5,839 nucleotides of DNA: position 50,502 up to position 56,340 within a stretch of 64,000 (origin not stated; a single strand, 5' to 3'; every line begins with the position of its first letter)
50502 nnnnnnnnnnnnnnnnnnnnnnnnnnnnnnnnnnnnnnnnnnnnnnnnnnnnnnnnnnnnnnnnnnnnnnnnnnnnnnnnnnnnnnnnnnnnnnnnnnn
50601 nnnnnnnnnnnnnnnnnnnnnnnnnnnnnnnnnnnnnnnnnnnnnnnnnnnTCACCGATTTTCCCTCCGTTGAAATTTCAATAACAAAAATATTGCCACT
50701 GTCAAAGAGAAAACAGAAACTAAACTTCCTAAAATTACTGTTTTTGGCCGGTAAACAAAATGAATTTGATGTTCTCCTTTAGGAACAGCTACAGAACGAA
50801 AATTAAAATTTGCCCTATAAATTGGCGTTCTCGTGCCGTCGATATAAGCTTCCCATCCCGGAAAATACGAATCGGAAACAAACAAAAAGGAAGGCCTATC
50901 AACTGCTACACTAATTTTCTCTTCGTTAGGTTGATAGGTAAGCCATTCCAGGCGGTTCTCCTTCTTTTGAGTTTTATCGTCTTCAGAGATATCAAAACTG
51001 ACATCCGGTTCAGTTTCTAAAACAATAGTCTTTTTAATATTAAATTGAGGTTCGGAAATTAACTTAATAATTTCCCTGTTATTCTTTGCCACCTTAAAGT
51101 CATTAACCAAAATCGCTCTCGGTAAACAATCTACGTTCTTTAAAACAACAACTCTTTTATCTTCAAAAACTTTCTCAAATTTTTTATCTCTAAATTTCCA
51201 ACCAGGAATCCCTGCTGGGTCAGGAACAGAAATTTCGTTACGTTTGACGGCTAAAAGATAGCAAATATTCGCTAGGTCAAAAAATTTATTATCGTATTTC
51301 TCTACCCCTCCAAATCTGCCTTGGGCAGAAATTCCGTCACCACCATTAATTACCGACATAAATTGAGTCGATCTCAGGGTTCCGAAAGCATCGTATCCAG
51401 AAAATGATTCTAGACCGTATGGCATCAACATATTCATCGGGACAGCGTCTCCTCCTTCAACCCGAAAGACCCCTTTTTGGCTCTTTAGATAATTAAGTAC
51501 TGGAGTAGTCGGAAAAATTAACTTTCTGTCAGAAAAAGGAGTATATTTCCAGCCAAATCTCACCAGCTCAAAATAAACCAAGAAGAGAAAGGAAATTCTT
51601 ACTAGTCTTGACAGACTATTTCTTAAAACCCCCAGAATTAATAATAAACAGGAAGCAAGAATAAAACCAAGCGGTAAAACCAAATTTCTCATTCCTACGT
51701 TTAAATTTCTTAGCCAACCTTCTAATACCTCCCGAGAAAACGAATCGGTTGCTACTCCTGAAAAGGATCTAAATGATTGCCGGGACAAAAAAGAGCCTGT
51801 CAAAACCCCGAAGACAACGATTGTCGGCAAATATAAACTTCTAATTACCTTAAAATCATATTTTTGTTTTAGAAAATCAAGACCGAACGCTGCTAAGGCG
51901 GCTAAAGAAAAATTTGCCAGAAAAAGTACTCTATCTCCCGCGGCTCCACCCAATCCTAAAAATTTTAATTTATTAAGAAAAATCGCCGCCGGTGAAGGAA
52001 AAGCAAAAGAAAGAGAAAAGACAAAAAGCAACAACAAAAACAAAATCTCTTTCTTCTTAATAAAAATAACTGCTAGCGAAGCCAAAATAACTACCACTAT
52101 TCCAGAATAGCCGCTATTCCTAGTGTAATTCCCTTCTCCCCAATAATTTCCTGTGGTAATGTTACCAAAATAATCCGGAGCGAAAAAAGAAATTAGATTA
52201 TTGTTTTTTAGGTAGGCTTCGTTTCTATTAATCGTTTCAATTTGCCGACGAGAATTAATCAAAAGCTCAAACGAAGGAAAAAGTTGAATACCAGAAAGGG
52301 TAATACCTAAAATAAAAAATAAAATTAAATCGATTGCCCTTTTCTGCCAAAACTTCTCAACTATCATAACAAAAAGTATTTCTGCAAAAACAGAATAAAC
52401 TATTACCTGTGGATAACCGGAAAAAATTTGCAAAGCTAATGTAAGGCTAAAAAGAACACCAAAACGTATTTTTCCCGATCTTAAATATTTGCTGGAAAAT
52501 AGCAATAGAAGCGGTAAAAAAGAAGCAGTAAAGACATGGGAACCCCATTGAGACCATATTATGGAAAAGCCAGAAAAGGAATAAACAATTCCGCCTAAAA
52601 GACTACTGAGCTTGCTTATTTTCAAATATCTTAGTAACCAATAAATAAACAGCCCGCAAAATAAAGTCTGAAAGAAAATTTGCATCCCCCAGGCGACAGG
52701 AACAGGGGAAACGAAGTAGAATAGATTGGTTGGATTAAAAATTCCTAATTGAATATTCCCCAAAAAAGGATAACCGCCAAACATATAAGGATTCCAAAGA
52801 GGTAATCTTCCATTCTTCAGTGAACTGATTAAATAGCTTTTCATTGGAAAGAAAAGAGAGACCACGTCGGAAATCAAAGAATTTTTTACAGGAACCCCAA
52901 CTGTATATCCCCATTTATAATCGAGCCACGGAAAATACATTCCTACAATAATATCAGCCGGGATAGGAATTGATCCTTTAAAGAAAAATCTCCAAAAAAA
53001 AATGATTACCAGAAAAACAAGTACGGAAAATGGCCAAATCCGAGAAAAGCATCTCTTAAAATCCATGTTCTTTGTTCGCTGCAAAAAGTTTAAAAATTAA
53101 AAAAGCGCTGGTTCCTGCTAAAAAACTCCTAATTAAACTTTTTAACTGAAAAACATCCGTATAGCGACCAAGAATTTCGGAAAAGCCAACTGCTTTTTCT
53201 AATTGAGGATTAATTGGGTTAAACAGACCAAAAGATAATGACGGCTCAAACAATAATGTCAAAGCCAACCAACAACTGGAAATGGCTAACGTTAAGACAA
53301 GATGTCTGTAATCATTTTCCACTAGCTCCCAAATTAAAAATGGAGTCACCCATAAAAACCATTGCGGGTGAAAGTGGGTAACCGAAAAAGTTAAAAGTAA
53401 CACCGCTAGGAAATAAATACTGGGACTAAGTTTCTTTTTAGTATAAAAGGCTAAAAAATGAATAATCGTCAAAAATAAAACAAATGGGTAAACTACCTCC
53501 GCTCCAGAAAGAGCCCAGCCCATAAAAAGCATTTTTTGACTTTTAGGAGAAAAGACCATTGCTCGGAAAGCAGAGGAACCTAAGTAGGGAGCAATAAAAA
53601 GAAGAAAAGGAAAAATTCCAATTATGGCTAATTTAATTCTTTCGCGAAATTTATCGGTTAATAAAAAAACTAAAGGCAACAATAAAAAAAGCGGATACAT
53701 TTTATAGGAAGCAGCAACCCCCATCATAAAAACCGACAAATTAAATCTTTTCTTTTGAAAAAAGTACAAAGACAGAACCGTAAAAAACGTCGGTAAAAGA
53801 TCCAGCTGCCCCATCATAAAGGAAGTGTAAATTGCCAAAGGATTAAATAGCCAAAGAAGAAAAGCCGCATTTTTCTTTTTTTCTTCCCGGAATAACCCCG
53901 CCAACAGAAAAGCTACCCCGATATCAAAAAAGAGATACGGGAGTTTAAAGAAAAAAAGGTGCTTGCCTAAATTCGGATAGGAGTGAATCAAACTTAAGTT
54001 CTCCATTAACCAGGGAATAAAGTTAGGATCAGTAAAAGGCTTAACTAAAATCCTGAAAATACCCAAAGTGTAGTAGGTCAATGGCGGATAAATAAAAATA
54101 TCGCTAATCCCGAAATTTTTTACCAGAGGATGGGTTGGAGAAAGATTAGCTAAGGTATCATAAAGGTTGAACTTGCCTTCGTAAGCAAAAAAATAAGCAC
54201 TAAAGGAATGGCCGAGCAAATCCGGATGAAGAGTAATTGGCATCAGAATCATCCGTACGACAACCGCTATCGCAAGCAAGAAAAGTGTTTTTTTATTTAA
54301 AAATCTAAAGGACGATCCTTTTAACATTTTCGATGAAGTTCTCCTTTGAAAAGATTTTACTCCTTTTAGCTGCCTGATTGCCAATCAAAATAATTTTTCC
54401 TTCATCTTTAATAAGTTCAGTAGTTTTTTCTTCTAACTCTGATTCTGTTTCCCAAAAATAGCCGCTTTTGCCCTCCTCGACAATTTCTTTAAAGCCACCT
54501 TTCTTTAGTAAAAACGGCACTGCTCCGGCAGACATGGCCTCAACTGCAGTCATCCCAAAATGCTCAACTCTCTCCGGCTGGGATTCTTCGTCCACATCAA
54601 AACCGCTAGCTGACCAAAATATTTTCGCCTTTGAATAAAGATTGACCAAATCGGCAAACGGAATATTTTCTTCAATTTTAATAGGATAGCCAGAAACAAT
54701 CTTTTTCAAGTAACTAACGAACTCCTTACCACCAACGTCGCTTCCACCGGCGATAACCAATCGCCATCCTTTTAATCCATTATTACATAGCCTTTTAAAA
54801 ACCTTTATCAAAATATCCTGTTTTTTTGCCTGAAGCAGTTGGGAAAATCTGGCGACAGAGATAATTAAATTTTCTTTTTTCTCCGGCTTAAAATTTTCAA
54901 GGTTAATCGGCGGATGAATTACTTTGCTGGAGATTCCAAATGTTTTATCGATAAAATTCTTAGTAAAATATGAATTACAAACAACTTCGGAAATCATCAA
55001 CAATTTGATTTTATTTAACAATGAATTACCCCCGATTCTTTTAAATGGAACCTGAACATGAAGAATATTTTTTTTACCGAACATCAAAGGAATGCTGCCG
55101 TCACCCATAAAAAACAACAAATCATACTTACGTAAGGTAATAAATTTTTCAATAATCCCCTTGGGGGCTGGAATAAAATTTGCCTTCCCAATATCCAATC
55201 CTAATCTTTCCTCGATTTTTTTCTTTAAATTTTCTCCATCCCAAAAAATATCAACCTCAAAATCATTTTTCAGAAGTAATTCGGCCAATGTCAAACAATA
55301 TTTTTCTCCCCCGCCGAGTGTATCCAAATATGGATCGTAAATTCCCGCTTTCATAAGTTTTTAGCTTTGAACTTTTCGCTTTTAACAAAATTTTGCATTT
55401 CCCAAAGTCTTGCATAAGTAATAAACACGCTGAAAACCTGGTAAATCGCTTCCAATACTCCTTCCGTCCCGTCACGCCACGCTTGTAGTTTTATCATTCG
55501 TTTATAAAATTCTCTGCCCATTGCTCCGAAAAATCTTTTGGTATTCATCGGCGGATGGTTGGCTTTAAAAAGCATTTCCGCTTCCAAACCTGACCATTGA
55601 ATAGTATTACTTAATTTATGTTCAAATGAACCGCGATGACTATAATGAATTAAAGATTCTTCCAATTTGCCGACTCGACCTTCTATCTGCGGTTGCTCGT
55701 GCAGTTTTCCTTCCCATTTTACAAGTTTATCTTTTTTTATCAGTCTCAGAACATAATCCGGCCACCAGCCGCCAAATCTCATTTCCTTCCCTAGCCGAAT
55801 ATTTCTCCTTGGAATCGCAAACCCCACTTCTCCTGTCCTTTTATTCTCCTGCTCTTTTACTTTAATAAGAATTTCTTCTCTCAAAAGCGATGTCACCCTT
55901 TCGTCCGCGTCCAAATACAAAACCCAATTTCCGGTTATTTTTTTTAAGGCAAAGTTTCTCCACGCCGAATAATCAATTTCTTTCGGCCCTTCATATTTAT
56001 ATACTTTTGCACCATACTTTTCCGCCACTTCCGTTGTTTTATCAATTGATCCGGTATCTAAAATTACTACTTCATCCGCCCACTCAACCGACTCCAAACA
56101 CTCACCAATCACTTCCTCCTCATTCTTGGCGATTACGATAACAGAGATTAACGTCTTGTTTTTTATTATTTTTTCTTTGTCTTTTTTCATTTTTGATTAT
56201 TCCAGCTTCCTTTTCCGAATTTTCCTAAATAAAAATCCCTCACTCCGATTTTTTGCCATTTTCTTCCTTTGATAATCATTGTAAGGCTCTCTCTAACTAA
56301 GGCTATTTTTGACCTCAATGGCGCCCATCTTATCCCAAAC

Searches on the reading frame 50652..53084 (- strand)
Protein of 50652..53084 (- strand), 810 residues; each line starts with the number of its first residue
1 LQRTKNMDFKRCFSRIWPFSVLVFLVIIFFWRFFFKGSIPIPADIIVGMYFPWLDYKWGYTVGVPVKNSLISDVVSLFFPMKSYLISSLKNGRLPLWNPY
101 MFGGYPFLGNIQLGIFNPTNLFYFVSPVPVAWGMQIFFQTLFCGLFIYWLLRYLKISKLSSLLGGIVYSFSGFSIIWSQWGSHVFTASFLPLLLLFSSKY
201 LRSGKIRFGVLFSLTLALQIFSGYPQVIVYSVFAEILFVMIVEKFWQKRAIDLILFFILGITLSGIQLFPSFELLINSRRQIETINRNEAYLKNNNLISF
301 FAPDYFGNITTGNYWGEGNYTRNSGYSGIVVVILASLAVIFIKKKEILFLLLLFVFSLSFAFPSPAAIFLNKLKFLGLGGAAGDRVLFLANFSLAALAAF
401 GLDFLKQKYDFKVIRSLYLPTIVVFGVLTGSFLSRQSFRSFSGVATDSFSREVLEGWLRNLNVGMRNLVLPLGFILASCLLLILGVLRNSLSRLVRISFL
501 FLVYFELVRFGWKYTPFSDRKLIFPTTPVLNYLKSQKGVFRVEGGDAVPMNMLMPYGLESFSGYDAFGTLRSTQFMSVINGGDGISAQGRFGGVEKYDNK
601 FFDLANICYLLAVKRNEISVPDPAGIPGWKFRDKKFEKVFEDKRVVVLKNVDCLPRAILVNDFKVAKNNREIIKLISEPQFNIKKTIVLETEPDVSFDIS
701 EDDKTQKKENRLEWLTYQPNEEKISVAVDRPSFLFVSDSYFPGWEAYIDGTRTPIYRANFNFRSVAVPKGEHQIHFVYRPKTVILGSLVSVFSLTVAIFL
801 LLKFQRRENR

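Call 10: search_protein_families(library=pfam, proteins=[window:50652-53084:-], max_evalue=0.001)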
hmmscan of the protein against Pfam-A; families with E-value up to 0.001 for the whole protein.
window:50652-53084:- (810 aa): 1 family
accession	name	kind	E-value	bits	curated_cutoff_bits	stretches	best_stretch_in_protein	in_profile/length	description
PF09586.16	YfhO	-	7.8e-31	107.7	28.5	2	68-661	25-595/835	Bacterial membrane protein YfhO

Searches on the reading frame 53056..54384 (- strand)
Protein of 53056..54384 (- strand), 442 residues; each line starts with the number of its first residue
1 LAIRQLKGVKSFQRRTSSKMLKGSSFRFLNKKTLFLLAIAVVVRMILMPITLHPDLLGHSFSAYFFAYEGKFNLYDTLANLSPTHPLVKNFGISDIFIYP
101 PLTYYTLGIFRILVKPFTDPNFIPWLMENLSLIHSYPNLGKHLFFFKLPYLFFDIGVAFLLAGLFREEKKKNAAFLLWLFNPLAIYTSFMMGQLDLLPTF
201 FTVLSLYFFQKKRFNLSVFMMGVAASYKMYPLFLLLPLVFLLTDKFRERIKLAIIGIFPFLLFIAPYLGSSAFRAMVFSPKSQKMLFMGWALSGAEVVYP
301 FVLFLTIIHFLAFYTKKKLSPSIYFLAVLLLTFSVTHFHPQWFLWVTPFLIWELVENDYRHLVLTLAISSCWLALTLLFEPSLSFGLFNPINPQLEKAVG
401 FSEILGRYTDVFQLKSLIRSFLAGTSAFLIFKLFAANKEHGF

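Call 10: search_protein_families(library=pfam, proteins=[window:53056-54384:-], max_evalue=0.001)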
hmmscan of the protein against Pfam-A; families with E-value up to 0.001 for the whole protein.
window:53056-54384:- (442 aa): 3 families
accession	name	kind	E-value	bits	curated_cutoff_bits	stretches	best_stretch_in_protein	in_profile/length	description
PF06728.19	PIG-U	-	1.6e-09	37.8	24.5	1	124-344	60-257/378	GPI transamidase subunit PIG-U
PF09594.16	GT87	-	1.9e-06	28.2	25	1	160-271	40-150/237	Glycosyltransferase family 87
PF05007.19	Mannosyl_trans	-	0.00037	20.9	23.4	1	192-246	5-59/259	Mannosyltransferase (PIG-M)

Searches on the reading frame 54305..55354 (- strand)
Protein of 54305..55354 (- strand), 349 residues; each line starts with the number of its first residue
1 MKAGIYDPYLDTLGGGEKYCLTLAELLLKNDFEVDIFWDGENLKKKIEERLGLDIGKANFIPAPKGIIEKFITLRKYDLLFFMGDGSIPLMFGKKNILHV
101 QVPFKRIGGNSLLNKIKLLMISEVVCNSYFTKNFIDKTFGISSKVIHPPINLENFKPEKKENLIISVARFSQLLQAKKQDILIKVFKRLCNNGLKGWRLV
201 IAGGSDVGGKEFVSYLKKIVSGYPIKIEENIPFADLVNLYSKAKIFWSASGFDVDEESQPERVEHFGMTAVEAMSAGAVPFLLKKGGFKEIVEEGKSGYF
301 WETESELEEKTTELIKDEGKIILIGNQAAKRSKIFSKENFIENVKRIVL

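Call 10: search_protein_families(library=pfam, proteins=[window:54305-55354:-], max_evalue=0.001)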
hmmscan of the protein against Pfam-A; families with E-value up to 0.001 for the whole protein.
window:54305-55354:- (349 aa): 4 families
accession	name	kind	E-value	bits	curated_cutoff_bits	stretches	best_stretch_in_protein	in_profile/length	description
PF00534.26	Glycos_transf_1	-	3.1e-21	76.1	26.4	1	156-320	10-161/172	Glycosyl transferases group 1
PF13692.12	Glyco_trans_1_4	-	5.1e-13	49.9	27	1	162-317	2-142/142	Glycosyl transferases group 1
PF13439.12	Glyco_transf_4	-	3.1e-06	27.7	28.5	1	14-153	2-169/170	Glycosyltransferase Family 4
PF13524.12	Glyco_trans_1_2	-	7.5e-06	26.4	25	1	195-331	13-128/144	Glycosyl transferase-like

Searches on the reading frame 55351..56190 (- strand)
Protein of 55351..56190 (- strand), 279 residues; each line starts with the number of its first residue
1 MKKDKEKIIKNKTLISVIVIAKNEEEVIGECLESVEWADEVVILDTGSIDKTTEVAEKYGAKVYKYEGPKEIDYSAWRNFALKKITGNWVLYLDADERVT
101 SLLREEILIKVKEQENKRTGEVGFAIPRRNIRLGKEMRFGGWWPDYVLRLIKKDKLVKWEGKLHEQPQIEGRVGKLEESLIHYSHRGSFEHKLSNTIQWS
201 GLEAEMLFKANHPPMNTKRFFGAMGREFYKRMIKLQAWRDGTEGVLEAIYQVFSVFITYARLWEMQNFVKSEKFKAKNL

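Call 10: search_protein_families(library=pfam, proteins=[window:55351-56190:-], max_evalue=0.001)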
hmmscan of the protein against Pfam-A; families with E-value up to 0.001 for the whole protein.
window:55351-56190:- (279 aa): 2 families
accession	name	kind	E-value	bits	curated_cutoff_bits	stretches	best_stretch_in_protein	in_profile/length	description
PF00535.33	Glycos_transf_2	-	2e-16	60.9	23.3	1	16-101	1-93/168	Glycosyl transferase family 2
PF13704.12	Glyco_tranf_2_4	-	3e-05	24.9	27.5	1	22-97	1-82/98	Glycosyl transferase family 2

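Call 36: search_protein_families(library=ncbifam, proteins=[window:55351-56190:-], max_evalue=0.00001)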
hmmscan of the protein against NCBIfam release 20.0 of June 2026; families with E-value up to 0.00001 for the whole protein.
window:55351-56190:- (279 aa): 5 families
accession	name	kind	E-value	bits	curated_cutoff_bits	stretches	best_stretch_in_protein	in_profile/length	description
NF010496.0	PRK13915.1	equivalog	1.4e-10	40.8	262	1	9-96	27-126/307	glucosyl-3-phosphoglycerate synthase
TIGR04195.1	S_glycosyl_SunS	equivalog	1.2e-09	37.5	350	1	15-97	59-142/421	SunS family peptide S-glycosyltransferase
TIGR04283.1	glyco_like_mftF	equivalog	2.8e-09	36.9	182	1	15-125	1-110/221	TIGR04283 family arsenosugar biosynthesis glycosyltransferase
NF007482.0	PRK10073.1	equivalog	1.5e-08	34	423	1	11-108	4-107/334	glycosyltransferase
TIGR04182.1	glyco_TIGR04182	equivalog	2.2e-06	27.3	325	1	16-99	3-85/293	S-layer glycoprotein N-glycosyltransferase AglJ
